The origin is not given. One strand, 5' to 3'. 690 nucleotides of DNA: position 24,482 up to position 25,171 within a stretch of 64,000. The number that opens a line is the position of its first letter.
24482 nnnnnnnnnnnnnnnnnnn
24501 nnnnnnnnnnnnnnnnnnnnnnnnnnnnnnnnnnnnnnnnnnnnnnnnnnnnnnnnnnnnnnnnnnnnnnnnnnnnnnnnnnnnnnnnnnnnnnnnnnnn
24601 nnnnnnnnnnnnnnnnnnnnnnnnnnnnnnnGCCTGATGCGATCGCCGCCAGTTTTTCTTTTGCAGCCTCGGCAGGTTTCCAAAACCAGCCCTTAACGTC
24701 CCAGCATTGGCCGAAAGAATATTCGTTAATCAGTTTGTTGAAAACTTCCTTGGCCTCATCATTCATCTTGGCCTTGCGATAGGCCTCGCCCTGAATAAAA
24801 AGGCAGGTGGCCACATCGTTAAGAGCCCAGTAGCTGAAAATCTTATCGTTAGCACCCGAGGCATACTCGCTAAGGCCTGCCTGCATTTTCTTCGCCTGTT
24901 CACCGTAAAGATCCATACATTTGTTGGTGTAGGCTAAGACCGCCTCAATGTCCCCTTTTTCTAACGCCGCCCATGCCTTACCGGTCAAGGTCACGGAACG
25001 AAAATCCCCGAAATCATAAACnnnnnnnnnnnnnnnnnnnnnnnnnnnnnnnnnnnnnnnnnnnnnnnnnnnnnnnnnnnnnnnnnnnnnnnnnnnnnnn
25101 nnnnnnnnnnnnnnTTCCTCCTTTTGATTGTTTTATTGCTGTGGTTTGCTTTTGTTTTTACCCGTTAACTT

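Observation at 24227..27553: Novel ~125-aa domain present three times across two adjacent secreted proteins, once fused to a GH-A glycosidase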

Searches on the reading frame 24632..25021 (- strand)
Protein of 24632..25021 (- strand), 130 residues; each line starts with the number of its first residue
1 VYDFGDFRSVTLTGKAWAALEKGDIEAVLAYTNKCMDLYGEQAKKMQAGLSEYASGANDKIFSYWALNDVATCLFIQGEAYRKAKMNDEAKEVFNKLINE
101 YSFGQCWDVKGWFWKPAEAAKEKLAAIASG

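Call 38: search_protein_representatives(alignment_id=A4)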
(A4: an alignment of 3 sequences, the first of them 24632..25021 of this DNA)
Query: 3 sequences, 130 profile positions. Proteins with E-value up to 0.001 (for the whole library): 1271; up to 1e-10: 739; up to 1e-30: 137. The best 150 are listed.
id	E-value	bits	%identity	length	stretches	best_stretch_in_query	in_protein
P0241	4.6e-175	589.7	-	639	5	2-125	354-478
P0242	1.5e-167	565.4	-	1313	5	1-128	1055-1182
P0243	2.6e-159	538.7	-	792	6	3-124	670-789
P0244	4.3e-153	518.6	-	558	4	2-128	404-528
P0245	2.0e-146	497.1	-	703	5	2-127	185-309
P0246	2.0e-131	448.5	-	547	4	2-128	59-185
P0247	4.0e-130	444.3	-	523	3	2-129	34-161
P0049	2.8e-126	431.9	-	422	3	2-129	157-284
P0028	6.6e-122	417.7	-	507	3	2-127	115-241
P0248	3.6e-118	405.7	-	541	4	1-126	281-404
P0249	6.7e-115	395.1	-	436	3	2-128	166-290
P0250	2.9e-114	393.0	-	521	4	3-126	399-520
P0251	5.1e-109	376.1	-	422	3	2-128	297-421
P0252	2.8e-108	373.7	-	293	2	2-129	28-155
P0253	1.5e-101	351.9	-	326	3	2-128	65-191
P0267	8.2e-73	259.0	-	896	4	2-128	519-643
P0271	2.8e-67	241.0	-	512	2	2-129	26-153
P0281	6.0e-52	191.5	-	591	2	5-128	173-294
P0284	2.0e-50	186.6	-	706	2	2-127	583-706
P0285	4.5e-50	185.4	-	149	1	2-123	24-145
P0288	3.4e-48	179.3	-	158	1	4-124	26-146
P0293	4.3e-45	169.3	-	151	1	2-122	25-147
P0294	1.3e-43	164.6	-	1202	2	5-120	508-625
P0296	1.7e-42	160.9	-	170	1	2-126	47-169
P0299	2.5e-41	157.1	-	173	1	7-128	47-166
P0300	2.9e-41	157.0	-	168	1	1-127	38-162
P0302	1.5e-40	154.6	-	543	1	2-129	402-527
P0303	1.7e-40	154.4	-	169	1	2-127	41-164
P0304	4.2e-40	153.2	-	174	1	1-125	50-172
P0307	8.9e-40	152.1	-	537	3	2-126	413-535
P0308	9.6e-40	152.0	-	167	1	2-127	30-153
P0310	1.8e-39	151.1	-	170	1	2-127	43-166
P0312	3.5e-39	150.2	-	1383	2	3-123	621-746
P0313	6.1e-39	149.4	-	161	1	2-126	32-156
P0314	8.3e-39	149.0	-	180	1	2-126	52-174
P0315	1.5e-38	148.1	-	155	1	2-126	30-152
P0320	1.4e-36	141.8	-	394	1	2-126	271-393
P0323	3.0e-36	140.7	-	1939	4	2-125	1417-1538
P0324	4.1e-36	140.3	-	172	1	1-127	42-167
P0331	3.3e-35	137.3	-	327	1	2-125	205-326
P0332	3.5e-35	137.3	-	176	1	7-123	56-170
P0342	2.8e-34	134.4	-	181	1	2-129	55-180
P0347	9.3e-34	132.7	-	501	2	6-127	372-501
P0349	2.6e-33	131.2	-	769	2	21-119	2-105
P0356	8.3e-33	129.6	-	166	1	1-128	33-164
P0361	3.3e-32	127.7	-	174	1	1-127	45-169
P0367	1.4e-31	125.6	-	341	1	5-129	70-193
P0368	1.4e-31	125.6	-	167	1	5-122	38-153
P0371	3.3e-31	124.4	-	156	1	1-129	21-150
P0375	7.0e-31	123.4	-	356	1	2-128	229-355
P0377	2.1e-30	121.8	-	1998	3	54-122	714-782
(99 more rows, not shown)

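Call 39: search_protein_families(library=pfam, proteins=[P0242, P0267, P0284, P0294, P0312, P0323, P0377, P0302], max_evalue=0.0001)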
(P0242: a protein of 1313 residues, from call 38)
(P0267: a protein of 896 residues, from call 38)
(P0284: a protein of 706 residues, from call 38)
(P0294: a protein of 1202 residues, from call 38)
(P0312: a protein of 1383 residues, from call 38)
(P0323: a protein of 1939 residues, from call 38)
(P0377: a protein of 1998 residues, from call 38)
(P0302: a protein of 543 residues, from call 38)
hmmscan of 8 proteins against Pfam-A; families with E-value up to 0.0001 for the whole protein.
P0242 (1313 aa): 8 families
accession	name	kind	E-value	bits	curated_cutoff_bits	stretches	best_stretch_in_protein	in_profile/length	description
PF13174.12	TPR_6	-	3.1e-17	62.4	26.3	0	995-1023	2-30/33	Tetratricopeptide repeat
PF07719.23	TPR_2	-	5.8e-14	51.4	27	0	996-1021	4-29/34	Tetratricopeptide repeat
PF13181.12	TPR_8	-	4.8e-10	39.2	25.7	0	1126-1151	3-28/34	Tetratricopeptide repeat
PF13424.12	TPR_12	-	4.5e-09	36.8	30.1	0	992-1020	44-72/77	Tetratricopeptide repeat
PF00515.34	TPR_1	-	1.9e-07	31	27.8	0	996-1020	4-28/34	Tetratricopeptide repeat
PF13432.12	TPR_16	-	8.4e-06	26.6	32.7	0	1124-1152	31-59/65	Tetratricopeptide repeat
PF13428.12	TPR_14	-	4.9e-05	24.1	23.5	0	1126-1152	3-29/44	Tetratricopeptide repeat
PF13176.12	TPR_7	-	6e-05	23.3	27.9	0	1126-1150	1-25/36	Tetratricopeptide repeat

P0267 (896 aa): 6 families
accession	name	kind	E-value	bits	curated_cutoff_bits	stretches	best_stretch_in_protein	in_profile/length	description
PF13290.12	CHB_HEX_C_1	-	5e-18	65.2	22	1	140-201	1-63/67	Chitobiase/beta-hexosaminidase C-terminal domain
PF13287.12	Fn3_assoc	-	3.9e-16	59.3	23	1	151-203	1-54/59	Fn3 associated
PF07719.23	TPR_2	-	3.2e-07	30.4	27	0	836-860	1-25/34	Tetratricopeptide repeat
PF13181.12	TPR_8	-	1e-05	25.7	25.7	0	530-558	6-34/34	Tetratricopeptide repeat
PF13750.12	Big_3_3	-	3.7e-05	23.9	27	0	93-176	4-85/157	Bacterial Ig-like domain (group 3)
PF13174.12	TPR_6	-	6.7e-05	23.7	26.3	0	460-488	2-30/33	Tetratricopeptide repeat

P0284 (706 aa): 2 families
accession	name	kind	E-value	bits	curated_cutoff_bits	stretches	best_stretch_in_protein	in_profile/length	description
PF13174.12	TPR_6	-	1.6e-08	35.1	26.3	0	651-679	2-30/33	Tetratricopeptide repeat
PF07719.23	TPR_2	-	3.8e-05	23.9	27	0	651-677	3-29/34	Tetratricopeptide repeat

P0294 (1202 aa): 5 families
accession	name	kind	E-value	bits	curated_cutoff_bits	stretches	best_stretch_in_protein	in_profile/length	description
PF13632.12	Glyco_trans_2_3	-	6.4e-18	65.7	27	1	867-1067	2-183/198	Glycosyl transferase family group 2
PF13641.12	Glyco_tranf_2_3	-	8.9e-14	52.5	27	1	849-1004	74-229/230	Glycosyltransferase like family 2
PF13506.12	Glyco_transf_21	-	1.8e-09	37.7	21.7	1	863-1003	30-173/174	Glycosyl transferase family 21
PF03552.20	Cellulose_synt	-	1e-06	28.1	24.7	1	960-1083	423-547/722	Cellulose synthase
PF13174.12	TPR_6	-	5.4e-05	24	26.3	0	449-477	2-30/33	Tetratricopeptide repeat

P0312 (1383 aa): 3 families
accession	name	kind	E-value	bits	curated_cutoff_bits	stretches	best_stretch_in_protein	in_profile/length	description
PF05593.20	RHS_repeat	-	1.6e-09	38.4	22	0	293-331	1-36/38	RHS Repeat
PF13181.12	TPR_8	-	1.1e-06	28.7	25.7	0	629-658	4-33/34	Tetratricopeptide repeat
PF07719.23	TPR_2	-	1.2e-05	25.5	27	0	629-657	4-32/34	Tetratricopeptide repeat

P0323 (1939 aa): 4 families
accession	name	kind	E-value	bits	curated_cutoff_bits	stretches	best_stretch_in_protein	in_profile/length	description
PF13313.11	DUF4082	-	1.1e-13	51.8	28.4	2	1812-1925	14-138/143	Domain of unknown function (DUF4082)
PF05345.18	He_PIG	-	1.2e-10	42.1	24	1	1699-1784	1-95/96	Putative Ig domain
PF03198.20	Glyco_hydro_72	-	4.8e-07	29.8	25.9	0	502-646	115-257/314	Glucanosyltransferase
PF02836.23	Glyco_hydro_2_C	-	1.4e-05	24.8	21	0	497-643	100-217/302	Glycosyl hydrolases family 2, TIM barrel domain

P0377 (1998 aa): 1 family
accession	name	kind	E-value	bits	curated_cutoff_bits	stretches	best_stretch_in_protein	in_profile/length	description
PF13428.12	TPR_14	-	6e-08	33.1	23.5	0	311-342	5-36/44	Tetratricopeptide repeat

P0302 (543 aa): 7 families
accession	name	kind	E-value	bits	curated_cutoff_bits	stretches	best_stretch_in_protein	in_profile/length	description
PF01442.23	Apolipoprotein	-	1.9e-07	31.4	90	0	296-372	112-186/190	Apolipoprotein A1/A4/E domain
PF13181.12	TPR_8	-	4.2e-07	30.1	25.7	1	470-496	3-29/34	Tetratricopeptide repeat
PF07719.23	TPR_2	-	1.7e-06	28.2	27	0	470-496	3-29/34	Tetratricopeptide repeat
PF02601.20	Exonuc_VII_L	-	2.5e-06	27.6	35.9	1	281-397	127-239/315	Exonuclease VII, large subunit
PF23854.1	DUF7217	-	3.9e-06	27.2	29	0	308-368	125-186/238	Domain of unknown function (DUF7217)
PF13174.12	TPR_6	-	5.2e-06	27.2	26.3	1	470-498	2-30/33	Tetratricopeptide repeat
PF04513.17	Baculo_PEP_C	-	6.8e-06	26.6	38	0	159-236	17-96/140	Baculovirus polyhedron envelope protein, PEP, C terminus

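Call 42: list_cluster_members(proteins=[P0300, P0304, P0332, P0368, P0342, P0294, P0323, P0312, P0267, P0242])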
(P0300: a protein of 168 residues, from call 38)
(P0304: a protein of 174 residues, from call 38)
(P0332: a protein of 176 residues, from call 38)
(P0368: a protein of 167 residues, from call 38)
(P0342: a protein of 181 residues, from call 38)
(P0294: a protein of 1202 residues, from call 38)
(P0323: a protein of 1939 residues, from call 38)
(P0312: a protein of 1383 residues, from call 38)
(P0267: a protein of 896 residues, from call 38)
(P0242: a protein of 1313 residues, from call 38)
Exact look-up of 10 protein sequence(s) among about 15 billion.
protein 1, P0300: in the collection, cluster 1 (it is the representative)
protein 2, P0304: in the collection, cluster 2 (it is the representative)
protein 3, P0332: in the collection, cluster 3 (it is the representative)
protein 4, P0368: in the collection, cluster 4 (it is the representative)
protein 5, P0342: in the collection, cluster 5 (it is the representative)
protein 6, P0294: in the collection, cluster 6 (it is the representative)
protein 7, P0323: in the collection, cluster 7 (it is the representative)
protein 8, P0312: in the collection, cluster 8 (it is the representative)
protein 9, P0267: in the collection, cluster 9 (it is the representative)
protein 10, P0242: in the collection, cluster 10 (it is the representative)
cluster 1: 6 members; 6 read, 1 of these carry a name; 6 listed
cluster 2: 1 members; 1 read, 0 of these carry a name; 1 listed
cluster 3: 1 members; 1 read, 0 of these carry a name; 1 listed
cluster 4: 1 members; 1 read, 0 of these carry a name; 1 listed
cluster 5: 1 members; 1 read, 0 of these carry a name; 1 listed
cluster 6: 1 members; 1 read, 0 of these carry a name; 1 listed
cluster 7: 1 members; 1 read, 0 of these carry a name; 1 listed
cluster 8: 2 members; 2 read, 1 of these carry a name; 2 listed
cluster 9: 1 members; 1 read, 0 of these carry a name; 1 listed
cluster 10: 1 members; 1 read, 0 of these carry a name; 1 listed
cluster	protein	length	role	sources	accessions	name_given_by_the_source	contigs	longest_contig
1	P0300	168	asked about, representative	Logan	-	-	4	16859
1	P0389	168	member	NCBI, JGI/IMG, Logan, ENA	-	hypothetical protein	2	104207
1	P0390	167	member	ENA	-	-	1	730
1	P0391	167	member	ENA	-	-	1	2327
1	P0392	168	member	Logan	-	-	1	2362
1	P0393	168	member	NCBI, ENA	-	-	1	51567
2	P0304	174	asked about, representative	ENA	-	-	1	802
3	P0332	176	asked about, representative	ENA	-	-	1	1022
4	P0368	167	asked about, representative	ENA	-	-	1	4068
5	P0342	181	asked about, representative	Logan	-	-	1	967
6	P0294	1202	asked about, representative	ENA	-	-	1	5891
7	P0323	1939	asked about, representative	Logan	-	-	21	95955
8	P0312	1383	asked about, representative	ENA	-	-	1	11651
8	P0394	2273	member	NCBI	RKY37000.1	MAG: hypothetical protein DRP78_02225, partial [Candidatus Omnitrophota bacterium]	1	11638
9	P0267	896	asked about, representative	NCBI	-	-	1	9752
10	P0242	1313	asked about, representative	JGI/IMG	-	-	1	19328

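Call 50: find_homologous_proteins(query=P0300, max_evalue=0.001)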
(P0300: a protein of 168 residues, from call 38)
Query P0300 (168 aa): 858 proteins with E <= 0.001 among 1401 candidates; the best 120 are listed.
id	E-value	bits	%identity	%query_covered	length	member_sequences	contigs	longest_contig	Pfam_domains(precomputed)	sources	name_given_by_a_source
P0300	2.5e-107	374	100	100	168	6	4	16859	-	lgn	-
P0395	2.3e-82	293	56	79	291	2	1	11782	PF13181.13,PF07719.24,PF13174.13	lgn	-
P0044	1.8e-81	290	59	79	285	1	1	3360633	PF07719.24,PF13174.13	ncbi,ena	-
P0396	8.8e-81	288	55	82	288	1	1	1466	PF13174.13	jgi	jgi:tetratricopeptide (TPR) repeat protein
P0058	4.2e-80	286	58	79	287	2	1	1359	PF00515.35,PF07719.24,PF13174.13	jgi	jgi:tetratricopeptide (TPR) repeat protein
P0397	5.6e-80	285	56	74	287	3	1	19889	PF00515.35,PF13424.13,PF07719.24,PF13174.13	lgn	-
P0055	1.1e-79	284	53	79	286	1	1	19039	PF00515.35,PF13181.13,PF07719.24,PF13174.13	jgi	jgi:tetratricopeptide (TPR) repeat protein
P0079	3.6e-79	283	50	89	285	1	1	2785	PF00515.35,PF13424.13,PF13181.13,PF07719.24,PF13174.13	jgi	-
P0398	4.4e-79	282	54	74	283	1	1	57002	PF07719.24,PF13174.13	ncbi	ncbi:MAG: tetratricopeptide repeat protein [Candidatus Omnitrophota bacterium]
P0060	4.8e-79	282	53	79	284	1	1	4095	PF00515.35,PF13181.13,PF07719.24,PF13174.13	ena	-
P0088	6.8e-79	282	56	79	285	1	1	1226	PF00515.35,PF13181.13,PF07719.24,PF13174.13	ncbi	-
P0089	7.5e-79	282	50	78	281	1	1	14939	PF00515.35,PF13424.13,PF13181.13,PF07719.24,PF13174.13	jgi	-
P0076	1.5e-78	281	55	76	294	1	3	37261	PF00515.35,PF13181.13,PF07719.24,PF13174.13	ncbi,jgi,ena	-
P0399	1.9e-78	280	49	79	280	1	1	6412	PF13424.13,PF07719.24,PF13174.13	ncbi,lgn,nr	ncbi:MAG: tetratricopeptide repeat protein [Candidatus Omnitrophota bacterium]|nr:tetratricopeptide 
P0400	2.1e-78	280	53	77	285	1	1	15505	PF00515.35,PF13424.13,PF13181.13,PF07719.24,PF13174.13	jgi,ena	-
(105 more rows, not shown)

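Call 51: find_encoding_contigs(protein=P0300, flank=8000, max_places=3)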
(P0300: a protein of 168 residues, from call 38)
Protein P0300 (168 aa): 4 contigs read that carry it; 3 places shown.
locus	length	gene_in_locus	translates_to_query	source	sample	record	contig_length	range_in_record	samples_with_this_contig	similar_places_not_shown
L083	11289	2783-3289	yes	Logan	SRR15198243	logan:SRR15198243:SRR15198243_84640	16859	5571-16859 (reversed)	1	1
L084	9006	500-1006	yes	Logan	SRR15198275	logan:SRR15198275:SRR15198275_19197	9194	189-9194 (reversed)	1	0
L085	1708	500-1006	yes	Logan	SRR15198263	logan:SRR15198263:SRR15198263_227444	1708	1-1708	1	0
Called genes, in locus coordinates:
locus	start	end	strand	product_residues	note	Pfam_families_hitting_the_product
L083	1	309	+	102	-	?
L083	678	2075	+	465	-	PF01363:FYVE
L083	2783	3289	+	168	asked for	-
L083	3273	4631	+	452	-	PF02836:Glyco_hydro_2_C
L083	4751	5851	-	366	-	PF00392:GntR, PF13377:Peripla_BP_3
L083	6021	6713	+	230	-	PF13424:TPR_12 (faint), PF07719:TPR_2 (faint), PF13181:TPR_8 (faint)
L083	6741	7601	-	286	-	PF00135:COesterase, PF20434:BD-FAE, PF07859:Abhydrolase_3, PF00326:Peptidase_S9 (weak)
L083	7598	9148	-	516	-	PF00501:AMP-binding, PF13193:AMP-binding_C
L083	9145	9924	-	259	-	PF03818:MadM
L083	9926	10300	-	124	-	PF03817:MadL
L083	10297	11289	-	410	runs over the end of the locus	PF16317:Glyco_hydro_99, PF14307:Glyco_tran_WbsX (faint)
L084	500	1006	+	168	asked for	-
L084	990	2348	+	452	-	PF02836:Glyco_hydro_2_C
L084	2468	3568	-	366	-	PF00392:GntR, PF13377:Peripla_BP_3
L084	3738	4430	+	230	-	PF13424:TPR_12 (faint), PF07719:TPR_2 (faint), PF13181:TPR_8 (faint)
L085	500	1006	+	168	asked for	-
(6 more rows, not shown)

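Call 54: search_solved_structures(query=L083:3273-4631:+, max_evalue=0.001)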
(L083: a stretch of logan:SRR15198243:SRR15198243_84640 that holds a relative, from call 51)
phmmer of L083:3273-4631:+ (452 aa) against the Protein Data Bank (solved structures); distinct sequences matched with E-value up to 0.001: 10.
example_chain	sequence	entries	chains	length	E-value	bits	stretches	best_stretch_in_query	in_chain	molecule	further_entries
9oro_A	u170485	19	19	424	1e-85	291.6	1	46-448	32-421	Glycoside hydrolase family 158 | GH158(Pro)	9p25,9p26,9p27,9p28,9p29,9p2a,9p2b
6pal_A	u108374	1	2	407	5.4e-64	219.9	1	47-450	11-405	Uncharacterized protein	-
1bhg_A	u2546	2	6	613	5.6e-08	35.2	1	47-221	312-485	BETA-GLUCURONIDASE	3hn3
6b6l_A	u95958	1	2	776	1.4e-07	33.9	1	118-218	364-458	Glycosyl hydrolase family 2, sugar binding domain protein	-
7rsk_A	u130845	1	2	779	1.4e-07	33.9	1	118-218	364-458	Glycosyl hydrolase family 2, sugar binding domain protein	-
5t98_A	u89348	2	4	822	1.3e-05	27.4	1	132-222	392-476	Glycoside Hydrolase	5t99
3gm8_A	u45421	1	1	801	5.7e-05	25.3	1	133-221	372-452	Glycoside hydrolase family 2, candidate beta-glycosidase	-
6xxw_A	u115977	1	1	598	8.4e-05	24.7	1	71-220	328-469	Beta-glucuronidase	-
5c70_A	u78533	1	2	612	0.0001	24.5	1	71-223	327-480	Glucuronidase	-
5c71_A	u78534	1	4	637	0.00037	22.6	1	71-222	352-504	Glucuronidase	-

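Call 56: find_encoding_contigs(protein=P0324, flank=6000, max_places=2)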
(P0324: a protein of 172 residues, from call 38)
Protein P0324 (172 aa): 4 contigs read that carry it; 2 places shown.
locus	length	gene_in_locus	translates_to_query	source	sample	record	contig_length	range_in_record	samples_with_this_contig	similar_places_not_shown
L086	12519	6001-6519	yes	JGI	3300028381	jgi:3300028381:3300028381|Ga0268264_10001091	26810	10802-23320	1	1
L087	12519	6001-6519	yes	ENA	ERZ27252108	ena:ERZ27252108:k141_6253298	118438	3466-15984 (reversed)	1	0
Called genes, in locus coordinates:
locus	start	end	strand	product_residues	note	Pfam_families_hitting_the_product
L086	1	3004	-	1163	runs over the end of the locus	-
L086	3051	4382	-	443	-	-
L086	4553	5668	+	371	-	PF00356:LacI (weak), PF00532:Peripla_BP_1 (weak), PF13377:Peripla_BP_3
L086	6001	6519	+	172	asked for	-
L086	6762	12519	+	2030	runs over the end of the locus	PF12951:PATR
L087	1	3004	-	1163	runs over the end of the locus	-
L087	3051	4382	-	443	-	-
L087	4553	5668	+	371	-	PF00356:LacI (weak), PF00532:Peripla_BP_1 (weak), PF13377:Peripla_BP_3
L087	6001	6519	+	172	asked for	-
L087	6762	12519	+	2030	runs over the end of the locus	PF12951:PATR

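Call 57: find_encoding_contigs(protein=P0294, flank=6000, max_places=2)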
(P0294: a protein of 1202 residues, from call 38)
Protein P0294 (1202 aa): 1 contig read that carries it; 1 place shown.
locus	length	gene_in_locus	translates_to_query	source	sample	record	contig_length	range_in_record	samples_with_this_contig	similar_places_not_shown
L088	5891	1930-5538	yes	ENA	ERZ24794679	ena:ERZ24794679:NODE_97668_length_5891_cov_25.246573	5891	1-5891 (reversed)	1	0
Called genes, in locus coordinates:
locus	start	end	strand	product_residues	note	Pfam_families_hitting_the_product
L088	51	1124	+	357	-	PF02514:CobN-Mg_chel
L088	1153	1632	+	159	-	PF20582:UPF0758_N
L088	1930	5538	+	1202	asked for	PF13506:Glyco_transf_21, PF13641:Glyco_tranf_2_3, PF13632:Glyco_trans_2_3, PF03552:Cellulose_synt (weak)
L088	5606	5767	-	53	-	-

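Call 58: find_encoding_contigs(protein=P0310, flank=5000, max_places=1)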
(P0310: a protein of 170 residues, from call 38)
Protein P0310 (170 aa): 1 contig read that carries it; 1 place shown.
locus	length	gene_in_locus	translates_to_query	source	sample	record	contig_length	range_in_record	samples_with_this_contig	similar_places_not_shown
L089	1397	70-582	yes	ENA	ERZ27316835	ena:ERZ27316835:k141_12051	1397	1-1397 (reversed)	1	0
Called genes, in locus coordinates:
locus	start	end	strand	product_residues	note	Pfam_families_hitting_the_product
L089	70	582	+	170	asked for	-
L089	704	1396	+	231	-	?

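Call 59: find_encoding_contigs(protein=P0361, flank=5000, max_places=1)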
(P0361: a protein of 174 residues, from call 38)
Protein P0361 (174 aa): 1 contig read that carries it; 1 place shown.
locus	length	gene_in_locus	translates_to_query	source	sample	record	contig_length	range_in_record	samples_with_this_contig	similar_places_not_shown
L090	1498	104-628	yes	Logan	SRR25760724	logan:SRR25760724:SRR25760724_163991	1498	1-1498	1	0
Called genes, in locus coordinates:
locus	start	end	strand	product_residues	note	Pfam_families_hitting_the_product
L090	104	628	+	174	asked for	-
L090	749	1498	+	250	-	?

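Call 60: find_encoding_contigs(protein=P0371, flank=5000, max_places=1)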
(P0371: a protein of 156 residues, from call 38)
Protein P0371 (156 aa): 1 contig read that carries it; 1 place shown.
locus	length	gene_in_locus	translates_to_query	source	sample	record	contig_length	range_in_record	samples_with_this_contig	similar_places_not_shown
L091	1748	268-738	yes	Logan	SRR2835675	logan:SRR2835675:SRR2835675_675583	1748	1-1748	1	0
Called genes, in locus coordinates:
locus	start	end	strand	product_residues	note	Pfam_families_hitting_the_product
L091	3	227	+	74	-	?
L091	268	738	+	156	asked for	-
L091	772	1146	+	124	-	PF14237:GYF_2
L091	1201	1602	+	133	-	PF14237:GYF_2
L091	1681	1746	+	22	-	?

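Call 61: find_encoding_contigs(protein=P0356, flank=5000, max_places=1)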
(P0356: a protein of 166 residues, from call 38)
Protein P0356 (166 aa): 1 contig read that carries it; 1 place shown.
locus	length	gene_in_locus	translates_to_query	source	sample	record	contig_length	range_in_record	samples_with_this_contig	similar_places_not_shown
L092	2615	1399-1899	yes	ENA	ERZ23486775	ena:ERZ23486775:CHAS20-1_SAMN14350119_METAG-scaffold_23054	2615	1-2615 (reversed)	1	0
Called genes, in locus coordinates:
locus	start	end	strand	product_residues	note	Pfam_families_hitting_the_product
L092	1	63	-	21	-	?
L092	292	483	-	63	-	PF05545:FixQ (weak)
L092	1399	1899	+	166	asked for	PF07719:TPR_2 (faint), PF00515:TPR_1 (faint), PF13181:TPR_8 (faint), PF13432:TPR_16 (faint)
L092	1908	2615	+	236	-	?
